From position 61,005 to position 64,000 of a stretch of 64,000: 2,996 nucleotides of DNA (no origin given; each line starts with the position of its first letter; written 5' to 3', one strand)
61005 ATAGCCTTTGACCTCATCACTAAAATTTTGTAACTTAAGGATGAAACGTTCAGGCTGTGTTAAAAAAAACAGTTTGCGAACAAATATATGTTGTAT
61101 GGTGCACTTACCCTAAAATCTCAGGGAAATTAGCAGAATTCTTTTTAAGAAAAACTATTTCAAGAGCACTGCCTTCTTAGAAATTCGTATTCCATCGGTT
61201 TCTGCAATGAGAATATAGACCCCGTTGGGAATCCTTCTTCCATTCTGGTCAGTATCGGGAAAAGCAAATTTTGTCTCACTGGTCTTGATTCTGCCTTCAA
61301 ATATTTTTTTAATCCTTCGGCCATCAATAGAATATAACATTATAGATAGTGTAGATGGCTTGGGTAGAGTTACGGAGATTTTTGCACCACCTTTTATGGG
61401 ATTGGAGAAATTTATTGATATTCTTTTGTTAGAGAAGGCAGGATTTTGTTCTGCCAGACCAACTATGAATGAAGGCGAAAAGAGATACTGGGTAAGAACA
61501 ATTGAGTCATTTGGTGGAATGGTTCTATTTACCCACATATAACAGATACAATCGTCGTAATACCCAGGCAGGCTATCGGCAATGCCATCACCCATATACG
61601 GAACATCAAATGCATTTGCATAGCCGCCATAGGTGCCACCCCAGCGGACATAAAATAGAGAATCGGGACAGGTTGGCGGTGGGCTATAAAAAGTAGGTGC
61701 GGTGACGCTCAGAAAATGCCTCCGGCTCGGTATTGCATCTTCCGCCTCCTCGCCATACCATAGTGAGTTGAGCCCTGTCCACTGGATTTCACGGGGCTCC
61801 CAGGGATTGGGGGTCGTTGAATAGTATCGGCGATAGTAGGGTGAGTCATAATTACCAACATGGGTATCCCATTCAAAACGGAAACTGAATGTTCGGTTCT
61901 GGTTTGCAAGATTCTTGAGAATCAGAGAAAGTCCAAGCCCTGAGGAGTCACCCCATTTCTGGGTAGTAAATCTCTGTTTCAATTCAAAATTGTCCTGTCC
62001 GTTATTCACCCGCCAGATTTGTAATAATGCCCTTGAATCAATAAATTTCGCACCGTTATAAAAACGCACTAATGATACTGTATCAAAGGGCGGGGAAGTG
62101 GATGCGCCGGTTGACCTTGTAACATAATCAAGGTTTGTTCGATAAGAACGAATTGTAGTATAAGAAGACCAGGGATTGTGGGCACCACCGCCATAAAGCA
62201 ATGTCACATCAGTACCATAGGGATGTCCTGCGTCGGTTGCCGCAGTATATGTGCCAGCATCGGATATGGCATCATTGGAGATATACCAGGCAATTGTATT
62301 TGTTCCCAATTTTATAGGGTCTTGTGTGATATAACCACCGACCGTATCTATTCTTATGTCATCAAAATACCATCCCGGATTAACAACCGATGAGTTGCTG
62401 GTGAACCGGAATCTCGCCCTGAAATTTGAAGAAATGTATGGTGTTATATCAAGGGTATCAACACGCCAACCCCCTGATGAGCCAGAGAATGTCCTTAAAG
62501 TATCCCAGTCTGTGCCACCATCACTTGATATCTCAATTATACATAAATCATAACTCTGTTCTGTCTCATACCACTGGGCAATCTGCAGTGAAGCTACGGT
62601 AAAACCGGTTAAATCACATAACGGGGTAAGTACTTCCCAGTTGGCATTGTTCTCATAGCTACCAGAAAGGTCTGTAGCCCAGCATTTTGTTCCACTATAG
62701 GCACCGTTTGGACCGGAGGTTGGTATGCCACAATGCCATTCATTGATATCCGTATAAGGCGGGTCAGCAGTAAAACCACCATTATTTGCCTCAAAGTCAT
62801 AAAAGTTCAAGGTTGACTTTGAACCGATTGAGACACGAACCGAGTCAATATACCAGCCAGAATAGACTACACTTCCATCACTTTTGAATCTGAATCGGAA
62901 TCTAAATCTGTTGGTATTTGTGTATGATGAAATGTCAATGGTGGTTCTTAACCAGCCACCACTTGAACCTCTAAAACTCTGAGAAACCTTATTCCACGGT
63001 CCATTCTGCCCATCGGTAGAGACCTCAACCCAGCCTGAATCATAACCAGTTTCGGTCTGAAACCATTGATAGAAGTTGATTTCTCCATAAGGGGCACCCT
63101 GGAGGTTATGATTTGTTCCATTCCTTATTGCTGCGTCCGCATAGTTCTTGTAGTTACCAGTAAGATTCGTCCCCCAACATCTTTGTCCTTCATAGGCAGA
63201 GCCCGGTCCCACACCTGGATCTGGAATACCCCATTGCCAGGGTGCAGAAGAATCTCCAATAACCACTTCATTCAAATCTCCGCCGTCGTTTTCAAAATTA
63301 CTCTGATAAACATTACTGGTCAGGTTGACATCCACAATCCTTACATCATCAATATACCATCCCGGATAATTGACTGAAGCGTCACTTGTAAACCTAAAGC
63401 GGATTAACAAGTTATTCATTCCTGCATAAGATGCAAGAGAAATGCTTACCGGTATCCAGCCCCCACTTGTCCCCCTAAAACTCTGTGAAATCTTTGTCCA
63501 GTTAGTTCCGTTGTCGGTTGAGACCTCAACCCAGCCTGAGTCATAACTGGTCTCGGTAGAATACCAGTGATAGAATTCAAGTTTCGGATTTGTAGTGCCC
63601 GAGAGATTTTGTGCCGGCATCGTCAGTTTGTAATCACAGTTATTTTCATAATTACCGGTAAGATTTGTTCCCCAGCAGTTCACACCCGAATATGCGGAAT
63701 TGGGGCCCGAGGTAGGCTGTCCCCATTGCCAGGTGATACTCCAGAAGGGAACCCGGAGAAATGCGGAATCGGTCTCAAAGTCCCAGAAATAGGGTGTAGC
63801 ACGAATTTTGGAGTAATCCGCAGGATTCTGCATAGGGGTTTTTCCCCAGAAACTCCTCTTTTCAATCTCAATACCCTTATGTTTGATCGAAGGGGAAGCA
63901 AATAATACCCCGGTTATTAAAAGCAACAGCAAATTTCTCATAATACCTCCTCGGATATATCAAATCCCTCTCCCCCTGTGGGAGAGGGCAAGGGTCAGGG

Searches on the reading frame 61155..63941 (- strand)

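Call 63: search_protein_families(library=pfam, proteins=[window:61155-63941:-], max_evalue=0.00001)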
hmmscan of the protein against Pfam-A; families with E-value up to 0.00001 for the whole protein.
window:61155-63941:- (928 aa): 2 families
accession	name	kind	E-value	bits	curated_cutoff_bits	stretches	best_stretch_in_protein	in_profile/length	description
PF20773.4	InhA-like_MAM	-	5.5e-25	88.4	26.9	1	110-202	56-162/191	Immune inhibitor A-like, MAM domain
PF21471.3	Reelin_subrepeat-B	-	5e-14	52.6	27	0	136-202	60-126/127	Reelin subrepeat B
